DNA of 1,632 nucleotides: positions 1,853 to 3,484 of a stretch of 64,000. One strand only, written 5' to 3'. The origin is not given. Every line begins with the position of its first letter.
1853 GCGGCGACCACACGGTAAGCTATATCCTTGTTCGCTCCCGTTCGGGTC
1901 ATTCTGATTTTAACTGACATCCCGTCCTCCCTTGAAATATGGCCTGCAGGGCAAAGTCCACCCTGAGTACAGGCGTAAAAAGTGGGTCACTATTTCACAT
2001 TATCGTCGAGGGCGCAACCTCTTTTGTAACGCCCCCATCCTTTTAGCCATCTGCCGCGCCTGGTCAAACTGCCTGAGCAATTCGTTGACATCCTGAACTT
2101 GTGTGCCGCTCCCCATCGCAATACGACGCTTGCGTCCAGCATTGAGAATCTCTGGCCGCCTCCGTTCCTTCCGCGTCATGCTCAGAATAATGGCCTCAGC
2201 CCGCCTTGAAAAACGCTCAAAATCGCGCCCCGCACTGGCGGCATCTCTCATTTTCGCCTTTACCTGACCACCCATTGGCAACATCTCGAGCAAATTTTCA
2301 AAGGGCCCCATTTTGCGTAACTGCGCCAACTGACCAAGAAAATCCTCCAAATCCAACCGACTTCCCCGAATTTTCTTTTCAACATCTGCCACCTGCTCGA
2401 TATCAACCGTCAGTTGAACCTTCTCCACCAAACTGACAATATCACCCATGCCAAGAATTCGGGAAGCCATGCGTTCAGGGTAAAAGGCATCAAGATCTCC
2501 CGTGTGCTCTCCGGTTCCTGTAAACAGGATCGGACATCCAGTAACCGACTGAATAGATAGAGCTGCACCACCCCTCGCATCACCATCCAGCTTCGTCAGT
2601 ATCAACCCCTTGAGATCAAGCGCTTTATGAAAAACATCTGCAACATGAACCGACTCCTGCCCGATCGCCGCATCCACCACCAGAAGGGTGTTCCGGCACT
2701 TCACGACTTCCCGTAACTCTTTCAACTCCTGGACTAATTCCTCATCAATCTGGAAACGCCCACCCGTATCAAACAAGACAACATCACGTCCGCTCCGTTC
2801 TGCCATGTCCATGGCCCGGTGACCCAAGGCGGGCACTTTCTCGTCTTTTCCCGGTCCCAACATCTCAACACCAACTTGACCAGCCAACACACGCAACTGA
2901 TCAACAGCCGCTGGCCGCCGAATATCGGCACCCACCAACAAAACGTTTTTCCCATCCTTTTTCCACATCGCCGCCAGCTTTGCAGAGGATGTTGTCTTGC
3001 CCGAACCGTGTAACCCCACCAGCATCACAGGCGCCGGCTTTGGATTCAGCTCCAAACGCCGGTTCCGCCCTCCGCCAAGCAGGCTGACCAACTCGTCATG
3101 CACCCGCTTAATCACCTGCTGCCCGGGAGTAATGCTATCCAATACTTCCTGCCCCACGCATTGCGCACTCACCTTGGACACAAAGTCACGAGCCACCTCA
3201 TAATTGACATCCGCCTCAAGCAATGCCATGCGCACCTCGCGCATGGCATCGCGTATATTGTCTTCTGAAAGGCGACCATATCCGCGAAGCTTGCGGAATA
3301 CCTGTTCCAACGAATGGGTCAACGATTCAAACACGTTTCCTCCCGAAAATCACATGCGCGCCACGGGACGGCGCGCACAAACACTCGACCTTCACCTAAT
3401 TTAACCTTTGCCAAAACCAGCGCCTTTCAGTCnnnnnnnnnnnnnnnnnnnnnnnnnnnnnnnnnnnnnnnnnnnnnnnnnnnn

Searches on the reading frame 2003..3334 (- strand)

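Call 63: search_protein_families(library=pfam, proteins=[window:2003-3334:-], max_evalue=0.00001)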
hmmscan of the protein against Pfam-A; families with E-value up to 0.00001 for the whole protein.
window:2003-3334:- (444 aa): 4 families
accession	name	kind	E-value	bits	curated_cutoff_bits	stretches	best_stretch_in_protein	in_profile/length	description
PF00448.28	SRP54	-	6.4e-66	222.2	22.7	1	103-295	4-196/196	SRP54-type protein, GTPase domain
PF02978.25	SRP_SPB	-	5.5e-30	104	27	1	327-429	2-90/91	Signal peptide binding domain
PF02881.24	SRP54_N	-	5.8e-23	81.3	22.4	1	5-82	1-75/75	SRP54-type protein, helical bundle domain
PF01656.29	CbiA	-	6.8e-07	29.7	25.4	1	110-254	9-88/125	CobQ/CobB/MinD/ParA nucleotide binding domain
